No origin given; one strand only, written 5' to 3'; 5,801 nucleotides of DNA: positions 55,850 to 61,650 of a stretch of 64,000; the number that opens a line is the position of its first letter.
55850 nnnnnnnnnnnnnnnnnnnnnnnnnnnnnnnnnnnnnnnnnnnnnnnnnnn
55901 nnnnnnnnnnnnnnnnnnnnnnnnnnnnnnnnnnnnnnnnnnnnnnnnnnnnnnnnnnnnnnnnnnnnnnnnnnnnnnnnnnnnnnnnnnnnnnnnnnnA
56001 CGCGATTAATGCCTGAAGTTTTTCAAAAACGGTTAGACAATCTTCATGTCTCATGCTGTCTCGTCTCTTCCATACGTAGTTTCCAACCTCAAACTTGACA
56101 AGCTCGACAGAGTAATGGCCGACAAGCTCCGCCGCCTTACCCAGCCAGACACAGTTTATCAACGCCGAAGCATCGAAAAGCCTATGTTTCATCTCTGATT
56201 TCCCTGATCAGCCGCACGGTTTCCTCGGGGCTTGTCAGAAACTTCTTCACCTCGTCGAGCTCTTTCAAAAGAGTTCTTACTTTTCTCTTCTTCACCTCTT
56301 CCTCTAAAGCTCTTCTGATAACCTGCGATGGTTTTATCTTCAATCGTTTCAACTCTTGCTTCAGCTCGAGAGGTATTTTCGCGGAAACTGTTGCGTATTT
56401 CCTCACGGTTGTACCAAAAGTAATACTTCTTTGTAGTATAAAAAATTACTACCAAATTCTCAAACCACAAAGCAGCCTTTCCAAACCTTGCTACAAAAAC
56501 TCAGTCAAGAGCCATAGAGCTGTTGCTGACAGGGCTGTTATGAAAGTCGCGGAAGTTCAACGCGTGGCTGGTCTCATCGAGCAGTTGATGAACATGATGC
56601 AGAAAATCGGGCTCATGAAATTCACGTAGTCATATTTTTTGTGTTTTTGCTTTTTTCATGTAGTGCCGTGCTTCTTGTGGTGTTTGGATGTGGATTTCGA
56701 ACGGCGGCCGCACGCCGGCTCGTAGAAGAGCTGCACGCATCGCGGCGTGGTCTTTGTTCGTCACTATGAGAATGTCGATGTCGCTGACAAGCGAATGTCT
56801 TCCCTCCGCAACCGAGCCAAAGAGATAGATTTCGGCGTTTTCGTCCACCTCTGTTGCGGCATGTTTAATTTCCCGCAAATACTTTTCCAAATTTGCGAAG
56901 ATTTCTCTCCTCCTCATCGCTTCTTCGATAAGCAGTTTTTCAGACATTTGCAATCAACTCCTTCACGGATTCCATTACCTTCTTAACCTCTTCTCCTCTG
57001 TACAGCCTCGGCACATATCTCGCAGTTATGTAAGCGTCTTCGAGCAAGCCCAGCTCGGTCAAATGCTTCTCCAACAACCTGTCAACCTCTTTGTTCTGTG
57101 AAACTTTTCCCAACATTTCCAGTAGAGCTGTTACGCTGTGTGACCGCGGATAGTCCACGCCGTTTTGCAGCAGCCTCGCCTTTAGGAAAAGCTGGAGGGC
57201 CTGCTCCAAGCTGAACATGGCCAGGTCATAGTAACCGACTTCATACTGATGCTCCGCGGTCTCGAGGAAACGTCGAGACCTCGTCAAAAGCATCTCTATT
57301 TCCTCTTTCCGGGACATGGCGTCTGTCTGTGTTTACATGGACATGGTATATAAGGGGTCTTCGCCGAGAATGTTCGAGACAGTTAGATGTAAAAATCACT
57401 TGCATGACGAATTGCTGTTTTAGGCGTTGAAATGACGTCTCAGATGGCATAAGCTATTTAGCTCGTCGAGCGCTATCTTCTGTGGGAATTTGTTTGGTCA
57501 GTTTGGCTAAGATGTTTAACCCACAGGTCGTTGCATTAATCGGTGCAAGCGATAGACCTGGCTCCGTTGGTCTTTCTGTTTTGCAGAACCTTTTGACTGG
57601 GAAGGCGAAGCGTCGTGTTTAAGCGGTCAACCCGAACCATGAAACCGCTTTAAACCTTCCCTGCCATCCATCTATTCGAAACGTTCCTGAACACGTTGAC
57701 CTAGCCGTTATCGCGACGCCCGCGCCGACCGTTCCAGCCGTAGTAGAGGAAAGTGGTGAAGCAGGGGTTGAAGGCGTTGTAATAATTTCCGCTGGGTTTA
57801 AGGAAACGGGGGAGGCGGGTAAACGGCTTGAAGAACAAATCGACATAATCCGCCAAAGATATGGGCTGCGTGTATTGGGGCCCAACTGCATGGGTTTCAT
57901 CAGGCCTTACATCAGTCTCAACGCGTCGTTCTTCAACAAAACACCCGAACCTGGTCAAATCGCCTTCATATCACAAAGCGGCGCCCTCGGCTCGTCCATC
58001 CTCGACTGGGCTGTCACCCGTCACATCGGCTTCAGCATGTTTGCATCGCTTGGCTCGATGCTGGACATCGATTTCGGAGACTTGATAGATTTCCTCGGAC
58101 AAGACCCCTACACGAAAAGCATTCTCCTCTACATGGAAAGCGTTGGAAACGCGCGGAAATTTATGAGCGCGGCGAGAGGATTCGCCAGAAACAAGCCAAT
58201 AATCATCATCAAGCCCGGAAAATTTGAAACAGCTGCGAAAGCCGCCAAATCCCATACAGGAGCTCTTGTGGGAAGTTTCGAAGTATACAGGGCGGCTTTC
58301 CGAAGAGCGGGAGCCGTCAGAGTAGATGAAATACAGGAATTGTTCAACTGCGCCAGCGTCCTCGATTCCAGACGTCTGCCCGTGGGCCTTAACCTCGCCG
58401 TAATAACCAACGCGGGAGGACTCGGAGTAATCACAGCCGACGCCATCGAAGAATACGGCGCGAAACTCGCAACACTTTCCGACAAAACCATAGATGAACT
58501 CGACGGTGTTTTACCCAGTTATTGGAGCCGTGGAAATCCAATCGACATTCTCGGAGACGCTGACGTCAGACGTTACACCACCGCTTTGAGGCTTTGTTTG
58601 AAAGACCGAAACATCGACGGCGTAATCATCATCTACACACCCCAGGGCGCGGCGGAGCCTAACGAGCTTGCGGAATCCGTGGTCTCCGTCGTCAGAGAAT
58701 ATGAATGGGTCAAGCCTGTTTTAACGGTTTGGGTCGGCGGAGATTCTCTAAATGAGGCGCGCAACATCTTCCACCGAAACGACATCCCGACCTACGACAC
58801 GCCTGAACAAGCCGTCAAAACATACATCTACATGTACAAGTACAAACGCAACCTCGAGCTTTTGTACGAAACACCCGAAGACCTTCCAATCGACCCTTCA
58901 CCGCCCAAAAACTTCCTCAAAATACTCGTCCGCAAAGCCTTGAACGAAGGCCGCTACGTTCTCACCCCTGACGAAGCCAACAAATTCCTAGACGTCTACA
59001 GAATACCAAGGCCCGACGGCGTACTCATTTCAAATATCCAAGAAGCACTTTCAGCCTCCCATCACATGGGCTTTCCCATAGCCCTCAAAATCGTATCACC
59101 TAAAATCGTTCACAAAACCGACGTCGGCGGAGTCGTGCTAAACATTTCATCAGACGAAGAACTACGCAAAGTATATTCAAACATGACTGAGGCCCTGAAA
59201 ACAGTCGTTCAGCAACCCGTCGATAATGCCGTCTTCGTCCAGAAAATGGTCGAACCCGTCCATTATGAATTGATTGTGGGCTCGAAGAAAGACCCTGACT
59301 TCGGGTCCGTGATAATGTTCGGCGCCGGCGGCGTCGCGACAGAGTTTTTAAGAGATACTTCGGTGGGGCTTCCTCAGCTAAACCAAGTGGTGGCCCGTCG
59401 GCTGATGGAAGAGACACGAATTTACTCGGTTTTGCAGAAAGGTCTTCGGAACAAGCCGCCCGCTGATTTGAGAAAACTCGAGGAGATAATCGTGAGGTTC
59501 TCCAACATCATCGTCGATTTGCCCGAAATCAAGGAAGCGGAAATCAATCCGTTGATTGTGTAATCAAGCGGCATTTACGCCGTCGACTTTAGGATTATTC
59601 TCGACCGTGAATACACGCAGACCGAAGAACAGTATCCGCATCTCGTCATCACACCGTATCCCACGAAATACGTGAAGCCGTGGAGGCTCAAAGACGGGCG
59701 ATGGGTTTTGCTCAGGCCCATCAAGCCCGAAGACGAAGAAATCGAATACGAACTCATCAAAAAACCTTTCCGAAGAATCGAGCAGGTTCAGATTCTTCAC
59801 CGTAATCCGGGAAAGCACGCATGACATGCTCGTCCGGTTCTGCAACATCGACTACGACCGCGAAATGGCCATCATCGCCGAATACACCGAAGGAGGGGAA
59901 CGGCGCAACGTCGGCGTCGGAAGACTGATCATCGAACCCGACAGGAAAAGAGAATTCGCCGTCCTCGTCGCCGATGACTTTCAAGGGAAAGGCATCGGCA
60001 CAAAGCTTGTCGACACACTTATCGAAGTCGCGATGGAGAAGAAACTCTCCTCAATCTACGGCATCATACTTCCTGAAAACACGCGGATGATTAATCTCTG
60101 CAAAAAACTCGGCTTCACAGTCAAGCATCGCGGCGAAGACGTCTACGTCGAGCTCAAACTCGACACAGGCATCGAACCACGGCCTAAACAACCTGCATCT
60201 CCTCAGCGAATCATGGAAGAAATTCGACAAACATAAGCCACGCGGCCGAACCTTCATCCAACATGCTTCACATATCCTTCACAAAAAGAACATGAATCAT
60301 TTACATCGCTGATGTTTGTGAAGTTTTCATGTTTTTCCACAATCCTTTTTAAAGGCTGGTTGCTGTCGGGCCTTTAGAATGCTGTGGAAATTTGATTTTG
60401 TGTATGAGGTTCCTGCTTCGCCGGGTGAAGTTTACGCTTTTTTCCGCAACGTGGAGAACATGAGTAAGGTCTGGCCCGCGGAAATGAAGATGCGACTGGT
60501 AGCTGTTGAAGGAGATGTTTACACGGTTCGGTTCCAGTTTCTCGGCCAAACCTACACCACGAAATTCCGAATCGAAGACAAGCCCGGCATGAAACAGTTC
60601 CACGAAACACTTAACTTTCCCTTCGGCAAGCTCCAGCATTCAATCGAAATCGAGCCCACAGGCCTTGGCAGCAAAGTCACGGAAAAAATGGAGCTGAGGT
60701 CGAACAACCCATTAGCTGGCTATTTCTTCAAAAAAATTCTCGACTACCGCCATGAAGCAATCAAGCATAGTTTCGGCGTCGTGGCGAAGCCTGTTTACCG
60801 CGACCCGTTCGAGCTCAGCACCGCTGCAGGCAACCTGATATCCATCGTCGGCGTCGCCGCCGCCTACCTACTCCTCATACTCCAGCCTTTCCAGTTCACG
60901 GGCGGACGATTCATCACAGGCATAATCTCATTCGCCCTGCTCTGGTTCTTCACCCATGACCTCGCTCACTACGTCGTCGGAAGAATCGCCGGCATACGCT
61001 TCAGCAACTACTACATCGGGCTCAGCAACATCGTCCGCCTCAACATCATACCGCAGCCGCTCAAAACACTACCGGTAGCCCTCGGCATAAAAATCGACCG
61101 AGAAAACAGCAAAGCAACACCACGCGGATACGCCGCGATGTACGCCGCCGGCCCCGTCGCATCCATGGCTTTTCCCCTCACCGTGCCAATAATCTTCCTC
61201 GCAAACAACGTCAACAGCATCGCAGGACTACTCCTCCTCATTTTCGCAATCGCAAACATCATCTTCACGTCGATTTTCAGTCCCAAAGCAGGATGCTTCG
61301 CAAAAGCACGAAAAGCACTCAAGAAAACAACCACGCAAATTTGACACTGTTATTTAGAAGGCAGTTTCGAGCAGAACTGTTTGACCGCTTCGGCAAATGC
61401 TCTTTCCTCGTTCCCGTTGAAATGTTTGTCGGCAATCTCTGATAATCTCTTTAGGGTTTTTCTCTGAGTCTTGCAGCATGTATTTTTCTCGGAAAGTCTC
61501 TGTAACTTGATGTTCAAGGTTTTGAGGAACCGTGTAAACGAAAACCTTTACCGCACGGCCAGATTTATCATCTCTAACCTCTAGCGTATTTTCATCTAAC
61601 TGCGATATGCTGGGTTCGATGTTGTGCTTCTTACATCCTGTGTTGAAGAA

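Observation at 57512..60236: Bacterial-type Pat (acyl-CoA synthetase + GNAT) gene carrying two in-frame TAA codons at conserved positions plus a homopolymer frameshift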

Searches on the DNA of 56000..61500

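Call 50: search_rna_families(source=window, start=56000, end=61500, threshold=evalue, max_evalue=0.1)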
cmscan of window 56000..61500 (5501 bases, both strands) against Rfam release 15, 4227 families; matches with E-value up to 0.1: 0.
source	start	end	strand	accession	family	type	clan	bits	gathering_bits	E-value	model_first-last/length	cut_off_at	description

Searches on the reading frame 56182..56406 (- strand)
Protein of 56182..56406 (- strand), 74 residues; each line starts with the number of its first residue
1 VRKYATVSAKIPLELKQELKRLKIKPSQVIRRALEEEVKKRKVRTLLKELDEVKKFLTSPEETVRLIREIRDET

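Call 47: search_protein_families(library=pfam, proteins=[window:56182-56406:-], max_evalue=0.01)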
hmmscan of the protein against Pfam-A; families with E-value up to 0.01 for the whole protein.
window:56182-56406:- (74 aa): 2 families
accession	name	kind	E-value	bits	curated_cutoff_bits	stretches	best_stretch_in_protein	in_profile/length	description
PF07362.18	CcdA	-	0.0009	20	22.4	1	8-49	5-46/71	Post-segregation antitoxin CcdA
PF04947.19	Pox_VLTF3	-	0.005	17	25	1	5-56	27-68/168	Poxvirus Late Transcription Factor VLTF3 like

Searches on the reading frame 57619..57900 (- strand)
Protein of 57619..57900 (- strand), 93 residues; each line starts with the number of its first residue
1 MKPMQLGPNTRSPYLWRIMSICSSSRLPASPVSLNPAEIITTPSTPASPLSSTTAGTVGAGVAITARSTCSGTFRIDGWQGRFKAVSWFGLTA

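Call 45: search_protein_families(library=pfam, proteins=[window:57619-57900:-], max_evalue=0.01)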
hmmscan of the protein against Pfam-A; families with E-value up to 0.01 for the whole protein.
window:57619-57900:- (93 aa): 0 families

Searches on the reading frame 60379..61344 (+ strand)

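Call 45: search_protein_families(library=pfam, proteins=[window:60379-61344:+], max_evalue=0.01)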
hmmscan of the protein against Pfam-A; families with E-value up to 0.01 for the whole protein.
window:60379-61344:+ (321 aa): 3 families
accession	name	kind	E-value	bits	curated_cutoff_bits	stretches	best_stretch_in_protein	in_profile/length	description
PF10604.15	Polyketide_cyc2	-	3.3e-08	34.4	27.4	1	8-120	7-121/142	Polyketide cyclase / dehydrase and lipid transport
PF02163.28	Peptidase_M50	-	5.7e-06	26.3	27.2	1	188-304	8-106/221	Peptidase family M50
PF03364.25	Polyketide_cyc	-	1.3e-05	25.9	23.4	1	11-122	1-115/126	Polyketide cyclase / dehydrase and lipid transport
